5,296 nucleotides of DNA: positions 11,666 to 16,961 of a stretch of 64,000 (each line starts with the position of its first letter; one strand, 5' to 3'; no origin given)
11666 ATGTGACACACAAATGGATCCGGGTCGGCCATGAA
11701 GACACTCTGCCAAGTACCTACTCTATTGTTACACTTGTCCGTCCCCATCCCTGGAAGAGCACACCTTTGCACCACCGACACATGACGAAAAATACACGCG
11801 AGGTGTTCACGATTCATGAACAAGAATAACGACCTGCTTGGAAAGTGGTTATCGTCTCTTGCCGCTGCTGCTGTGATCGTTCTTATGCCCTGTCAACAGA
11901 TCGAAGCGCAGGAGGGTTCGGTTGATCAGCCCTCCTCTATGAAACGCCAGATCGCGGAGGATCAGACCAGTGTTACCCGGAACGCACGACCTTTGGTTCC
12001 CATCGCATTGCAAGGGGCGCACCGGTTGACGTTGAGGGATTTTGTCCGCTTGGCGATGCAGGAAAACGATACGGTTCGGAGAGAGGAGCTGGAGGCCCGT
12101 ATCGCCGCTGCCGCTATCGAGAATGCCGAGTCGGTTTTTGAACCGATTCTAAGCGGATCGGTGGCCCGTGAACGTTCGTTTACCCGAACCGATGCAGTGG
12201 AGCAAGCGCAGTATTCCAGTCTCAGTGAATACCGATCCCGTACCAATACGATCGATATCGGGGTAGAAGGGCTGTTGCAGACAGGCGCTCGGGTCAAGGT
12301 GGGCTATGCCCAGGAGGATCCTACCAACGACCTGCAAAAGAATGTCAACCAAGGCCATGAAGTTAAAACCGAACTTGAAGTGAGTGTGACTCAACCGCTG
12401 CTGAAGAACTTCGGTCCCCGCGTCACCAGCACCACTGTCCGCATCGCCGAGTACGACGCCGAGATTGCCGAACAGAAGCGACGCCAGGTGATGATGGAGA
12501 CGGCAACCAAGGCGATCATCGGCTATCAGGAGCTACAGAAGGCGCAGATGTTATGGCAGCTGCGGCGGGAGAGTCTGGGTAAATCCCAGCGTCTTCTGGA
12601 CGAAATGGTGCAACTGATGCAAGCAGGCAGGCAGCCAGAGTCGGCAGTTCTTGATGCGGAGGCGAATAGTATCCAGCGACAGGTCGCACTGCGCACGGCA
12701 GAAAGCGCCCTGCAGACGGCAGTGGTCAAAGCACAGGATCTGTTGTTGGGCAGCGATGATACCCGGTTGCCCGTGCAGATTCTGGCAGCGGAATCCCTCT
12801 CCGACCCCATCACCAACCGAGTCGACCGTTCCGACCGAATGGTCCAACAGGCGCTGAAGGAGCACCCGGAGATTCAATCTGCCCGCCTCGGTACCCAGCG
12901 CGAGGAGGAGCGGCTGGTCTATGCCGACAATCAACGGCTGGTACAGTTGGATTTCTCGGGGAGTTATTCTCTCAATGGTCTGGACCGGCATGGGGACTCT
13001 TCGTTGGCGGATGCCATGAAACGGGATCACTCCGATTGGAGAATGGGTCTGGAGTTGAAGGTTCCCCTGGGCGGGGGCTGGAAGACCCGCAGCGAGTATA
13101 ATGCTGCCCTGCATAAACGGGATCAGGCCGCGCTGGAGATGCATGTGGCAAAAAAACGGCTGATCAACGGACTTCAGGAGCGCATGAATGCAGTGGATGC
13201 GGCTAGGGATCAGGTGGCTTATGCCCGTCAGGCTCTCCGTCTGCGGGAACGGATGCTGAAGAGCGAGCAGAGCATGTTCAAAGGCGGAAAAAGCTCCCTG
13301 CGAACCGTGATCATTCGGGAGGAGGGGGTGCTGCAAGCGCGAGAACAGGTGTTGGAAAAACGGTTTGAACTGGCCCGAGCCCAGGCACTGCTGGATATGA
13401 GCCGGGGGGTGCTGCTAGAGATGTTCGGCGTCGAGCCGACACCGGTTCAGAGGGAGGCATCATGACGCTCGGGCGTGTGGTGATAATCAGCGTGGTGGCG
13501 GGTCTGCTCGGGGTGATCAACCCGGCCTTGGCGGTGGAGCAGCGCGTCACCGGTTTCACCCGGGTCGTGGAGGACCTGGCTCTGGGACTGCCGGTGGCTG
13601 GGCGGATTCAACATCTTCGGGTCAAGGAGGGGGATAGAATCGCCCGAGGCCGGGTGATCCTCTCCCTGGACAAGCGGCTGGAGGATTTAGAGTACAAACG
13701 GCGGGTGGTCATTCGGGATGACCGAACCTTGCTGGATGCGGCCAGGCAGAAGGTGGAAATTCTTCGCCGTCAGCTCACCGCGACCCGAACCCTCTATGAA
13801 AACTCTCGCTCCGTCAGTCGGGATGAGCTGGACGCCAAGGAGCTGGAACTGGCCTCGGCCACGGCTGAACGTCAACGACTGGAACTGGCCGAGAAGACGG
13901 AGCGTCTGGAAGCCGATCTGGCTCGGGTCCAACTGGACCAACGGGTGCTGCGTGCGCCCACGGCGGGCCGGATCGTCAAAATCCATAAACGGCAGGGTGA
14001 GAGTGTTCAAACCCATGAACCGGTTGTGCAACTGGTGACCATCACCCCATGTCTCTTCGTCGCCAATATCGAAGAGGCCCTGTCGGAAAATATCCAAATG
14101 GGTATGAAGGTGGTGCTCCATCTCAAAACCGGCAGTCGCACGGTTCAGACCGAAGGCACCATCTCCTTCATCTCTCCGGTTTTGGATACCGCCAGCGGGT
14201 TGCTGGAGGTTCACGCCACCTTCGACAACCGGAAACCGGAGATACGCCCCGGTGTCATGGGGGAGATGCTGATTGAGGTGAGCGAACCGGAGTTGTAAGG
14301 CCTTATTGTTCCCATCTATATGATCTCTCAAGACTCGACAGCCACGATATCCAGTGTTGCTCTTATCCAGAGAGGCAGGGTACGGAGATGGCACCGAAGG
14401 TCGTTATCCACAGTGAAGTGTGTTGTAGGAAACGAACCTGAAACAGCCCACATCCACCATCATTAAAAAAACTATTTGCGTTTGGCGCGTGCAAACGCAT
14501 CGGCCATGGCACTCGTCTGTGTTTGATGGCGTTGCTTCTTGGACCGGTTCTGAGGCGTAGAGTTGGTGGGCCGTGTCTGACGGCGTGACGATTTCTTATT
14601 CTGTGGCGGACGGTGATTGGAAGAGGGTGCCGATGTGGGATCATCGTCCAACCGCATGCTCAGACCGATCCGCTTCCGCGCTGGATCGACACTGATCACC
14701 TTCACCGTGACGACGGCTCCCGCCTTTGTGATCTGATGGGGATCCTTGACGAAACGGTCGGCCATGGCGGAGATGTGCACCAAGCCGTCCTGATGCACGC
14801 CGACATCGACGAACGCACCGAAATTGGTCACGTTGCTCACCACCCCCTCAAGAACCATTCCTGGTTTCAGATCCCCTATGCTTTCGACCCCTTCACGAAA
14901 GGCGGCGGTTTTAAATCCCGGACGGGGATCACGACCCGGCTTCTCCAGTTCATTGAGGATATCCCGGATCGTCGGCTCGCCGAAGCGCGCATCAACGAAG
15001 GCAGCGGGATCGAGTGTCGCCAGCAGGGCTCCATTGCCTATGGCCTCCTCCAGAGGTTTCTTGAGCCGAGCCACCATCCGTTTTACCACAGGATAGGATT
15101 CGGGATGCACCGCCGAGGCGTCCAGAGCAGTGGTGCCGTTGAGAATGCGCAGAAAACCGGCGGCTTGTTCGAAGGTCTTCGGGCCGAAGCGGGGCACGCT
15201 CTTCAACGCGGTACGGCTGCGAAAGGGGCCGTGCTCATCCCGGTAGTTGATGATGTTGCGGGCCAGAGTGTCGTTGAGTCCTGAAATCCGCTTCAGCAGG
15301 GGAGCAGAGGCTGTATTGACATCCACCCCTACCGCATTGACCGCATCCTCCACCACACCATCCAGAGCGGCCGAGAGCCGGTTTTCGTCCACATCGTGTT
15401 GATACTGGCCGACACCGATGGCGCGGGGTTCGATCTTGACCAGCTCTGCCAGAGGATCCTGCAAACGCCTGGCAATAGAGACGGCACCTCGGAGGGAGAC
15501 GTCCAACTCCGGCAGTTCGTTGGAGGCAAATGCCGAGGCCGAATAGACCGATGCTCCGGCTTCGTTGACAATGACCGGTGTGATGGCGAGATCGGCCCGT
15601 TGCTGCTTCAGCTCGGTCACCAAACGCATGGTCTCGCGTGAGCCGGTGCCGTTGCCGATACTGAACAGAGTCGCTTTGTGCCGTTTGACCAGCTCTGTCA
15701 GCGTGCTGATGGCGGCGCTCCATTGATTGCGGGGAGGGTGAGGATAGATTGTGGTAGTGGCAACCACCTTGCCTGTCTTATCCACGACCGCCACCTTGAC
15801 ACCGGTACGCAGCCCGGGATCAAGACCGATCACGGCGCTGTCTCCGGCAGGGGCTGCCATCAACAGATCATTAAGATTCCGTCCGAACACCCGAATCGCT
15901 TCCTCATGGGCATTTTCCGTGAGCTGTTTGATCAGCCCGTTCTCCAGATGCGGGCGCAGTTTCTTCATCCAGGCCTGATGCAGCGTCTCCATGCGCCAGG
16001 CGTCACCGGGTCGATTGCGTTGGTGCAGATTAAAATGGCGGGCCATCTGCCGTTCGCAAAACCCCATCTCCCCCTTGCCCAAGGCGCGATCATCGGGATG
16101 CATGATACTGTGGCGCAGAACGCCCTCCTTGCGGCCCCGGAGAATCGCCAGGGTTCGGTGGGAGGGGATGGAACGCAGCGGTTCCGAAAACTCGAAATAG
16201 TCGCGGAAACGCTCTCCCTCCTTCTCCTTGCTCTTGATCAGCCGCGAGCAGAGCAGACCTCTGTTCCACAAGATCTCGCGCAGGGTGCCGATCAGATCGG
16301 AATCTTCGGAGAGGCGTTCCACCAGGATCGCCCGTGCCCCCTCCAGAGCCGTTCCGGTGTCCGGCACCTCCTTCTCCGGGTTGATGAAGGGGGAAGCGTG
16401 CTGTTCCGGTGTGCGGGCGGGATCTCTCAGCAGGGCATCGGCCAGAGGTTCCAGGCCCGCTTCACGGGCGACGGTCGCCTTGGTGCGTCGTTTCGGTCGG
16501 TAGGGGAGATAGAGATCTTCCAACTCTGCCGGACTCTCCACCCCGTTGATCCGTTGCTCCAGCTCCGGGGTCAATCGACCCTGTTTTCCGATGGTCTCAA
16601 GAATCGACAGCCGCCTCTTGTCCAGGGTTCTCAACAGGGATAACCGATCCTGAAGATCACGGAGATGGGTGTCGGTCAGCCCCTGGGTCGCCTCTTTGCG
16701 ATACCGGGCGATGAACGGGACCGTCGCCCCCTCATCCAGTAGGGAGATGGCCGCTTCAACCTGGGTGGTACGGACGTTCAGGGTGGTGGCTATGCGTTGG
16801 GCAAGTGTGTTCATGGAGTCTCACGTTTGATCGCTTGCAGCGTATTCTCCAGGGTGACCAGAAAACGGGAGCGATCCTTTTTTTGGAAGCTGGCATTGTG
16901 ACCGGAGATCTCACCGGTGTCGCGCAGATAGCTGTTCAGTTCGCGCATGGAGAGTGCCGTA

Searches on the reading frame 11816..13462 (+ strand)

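Call 7: search_protein_families(library=pfam, proteins=[window:11816-13462:+], max_evalue=0.01)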
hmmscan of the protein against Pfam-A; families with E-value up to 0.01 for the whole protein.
window:11816-13462:+ (549 aa): 1 family
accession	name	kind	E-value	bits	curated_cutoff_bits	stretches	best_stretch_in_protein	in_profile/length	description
PF02321.23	OEP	-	4e-37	128.3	22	2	340-526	2-182/187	Outer membrane efflux protein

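Call 8: search_protein_families(library=ncbifam, proteins=[window:11816-13462:+], max_evalue=0.001)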
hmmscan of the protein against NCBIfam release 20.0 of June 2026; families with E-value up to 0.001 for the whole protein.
window:11816-13462:+ (549 aa): 3 families
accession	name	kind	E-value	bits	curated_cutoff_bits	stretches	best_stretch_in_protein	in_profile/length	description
TIGR01844.1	type_I_sec_TolC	subfamily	1.4e-24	86.9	225.15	1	137-540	24-407/414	TolC family outer membrane protein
TIGR01845.1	outer_NodT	subfamily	1.5e-13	50.4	210.05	1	208-526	146-453/460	efflux transporter outer membrane subunit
NF007002.0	PRK09465.1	equivalog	3.9e-09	35.6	495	1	183-533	86-426/460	outer membrane channel protein TolC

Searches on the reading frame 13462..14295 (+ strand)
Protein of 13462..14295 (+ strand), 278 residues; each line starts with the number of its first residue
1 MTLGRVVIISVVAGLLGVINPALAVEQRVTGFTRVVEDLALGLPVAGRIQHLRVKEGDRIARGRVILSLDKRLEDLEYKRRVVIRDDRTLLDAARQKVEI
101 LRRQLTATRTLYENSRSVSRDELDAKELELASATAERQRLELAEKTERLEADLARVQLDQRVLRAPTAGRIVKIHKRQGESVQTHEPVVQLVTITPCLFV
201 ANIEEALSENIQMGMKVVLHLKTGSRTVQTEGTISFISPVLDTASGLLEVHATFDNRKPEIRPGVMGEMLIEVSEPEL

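Call 5: search_protein_families(library=pfam, proteins=[window:13462-14295:+], max_evalue=0.01)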
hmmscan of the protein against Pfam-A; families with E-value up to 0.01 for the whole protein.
window:13462-14295:+ (278 aa): 4 families
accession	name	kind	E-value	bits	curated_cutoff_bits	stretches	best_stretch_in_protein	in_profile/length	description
PF13437.12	HlyD_3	-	3.8e-17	63.4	22.2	1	162-264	1-106/106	HlyD family secretion protein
PF16576.10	HlyD_D23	-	1.1e-15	58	30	1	45-265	26-212/214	Barrel-sandwich domain of CusB or HlyD membrane-fusion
PF00364.28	Biotin_lipoyl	-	5.6e-06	26.5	22.1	0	162-191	44-73/73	Biotin-requiring enzyme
PF13533.13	Biotin_lipoyl_2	-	8.9e-06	25.8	29.8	1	44-70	6-32/32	Biotin-lipoyl like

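Call 8: search_protein_families(library=ncbifam, proteins=[window:13462-14295:+], max_evalue=0.001)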
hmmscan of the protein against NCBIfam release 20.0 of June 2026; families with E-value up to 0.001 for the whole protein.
window:13462-14295:+ (278 aa): 13 families
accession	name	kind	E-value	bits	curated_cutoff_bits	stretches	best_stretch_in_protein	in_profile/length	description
TIGR01730.1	RND_mfp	subfamily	6.7e-35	120.6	94.9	1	24-275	12-248/322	efflux RND transporter periplasmic adaptor subunit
TIGR00999.1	8a0102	subfamily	1.6e-18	66.8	319.3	1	91-275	29-205/271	CzcB/NccB family metal efflux transporter periplasmic adaptor subunit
NF007785.0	PRK10476.1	equivalog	2.9e-12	46.1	376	1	143-237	191-284/347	multidrug transporter subunit MdtN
NF008606.0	PRK11578.1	equivalog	7.3e-12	45.1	342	1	29-242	52-267/371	macrolide transporter subunit MacA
TIGR02971.1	heterocyst_DevB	subfamily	1.7e-11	44.1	129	1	91-222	137-265/327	ABC exporter membrane fusion protein, DevB family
TIGR00998.1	8a0101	subfamily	1.8e-11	43.6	390.8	1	86-240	157-284/334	EmrA/EmrK family multidrug efflux transporter periplasmic adaptor subunit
NF002939.0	PRK03598.1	equivalog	5.9e-11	42.1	393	2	121-240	172-283/332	secretion protein HlyD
NF007850.1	PRK10559.1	equivalog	2.4e-10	40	400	1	39-245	41-230/303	p-hydroxybenzoic acid efflux pump subunit AaeA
NF045904.1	RND-peri-MexE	equivalog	2.5e-07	29.9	714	1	28-267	53-287/390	multidrug efflux RND transporter periplasmic adaptor subunit MexE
TIGR01843.1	type_I_hlyD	subfamily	1.4e-05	24.3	208.65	0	91-239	204-353/422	HlyD family type I secretion periplasmic adaptor subunit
NF010643.0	PRK14040.1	subfamily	0.00038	19.1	892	0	152-190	518-556/595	oxaloacetate decarboxylase subunit alpha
TIGR03794.1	NHLM_micro_HlyD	equivalog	0.0008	18.4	156.2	0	96-218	187-315/421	NHLP bacteriocin system secretion protein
NF007362.0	PRK09859.1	equivalog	0.00097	18.4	738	0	181-271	201-293/385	multidrug transporter subunit MdtE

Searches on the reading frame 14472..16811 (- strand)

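Call 7: search_protein_families(library=pfam, proteins=[window:14472-16811:-], max_evalue=0.01)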
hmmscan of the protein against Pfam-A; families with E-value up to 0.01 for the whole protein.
window:14472-16811:- (779 aa): 10 families
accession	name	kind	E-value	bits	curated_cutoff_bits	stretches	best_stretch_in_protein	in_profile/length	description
PF22706.1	Tex_central_region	-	7.3e-61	205.7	27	1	130-309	1-178/178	Tex central region-like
PF16921.10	Tex_YqgF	-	1.3e-49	168.3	27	1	326-451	2-126/126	Tex protein YqgF-like domain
PF12836.13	HHH_3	-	2.9e-29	101.4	27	1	491-555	1-65/65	Helix-hairpin-helix motif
PF09371.15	Tex_N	-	1.9e-27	95.2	32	1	2-74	2-74/75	Tex-like protein N-terminal domain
PF17674.7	HHH_9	-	4.1e-23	82.5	23.1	1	563-630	3-70/70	HHH domain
PF00575.29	S1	-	9.5e-19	68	22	1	649-720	3-74/74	S1 RNA binding domain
PF14635.12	HHH_7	-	5.8e-07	30.3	27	1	467-556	8-103/104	Helix-hairpin-helix motif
PF14639.11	YqgF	-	1.2e-06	28.8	35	1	338-458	21-147/150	Holliday-junction resolvase-like of SPT6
PF23459.1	S1_RRP5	-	1.3e-06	29.3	27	1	648-718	1-71/72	RRP5 S1 domain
PF03934.19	T2SSK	-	0.00011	22.9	24.2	1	496-544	1-49/63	Type II secretion system (T2SS), protein K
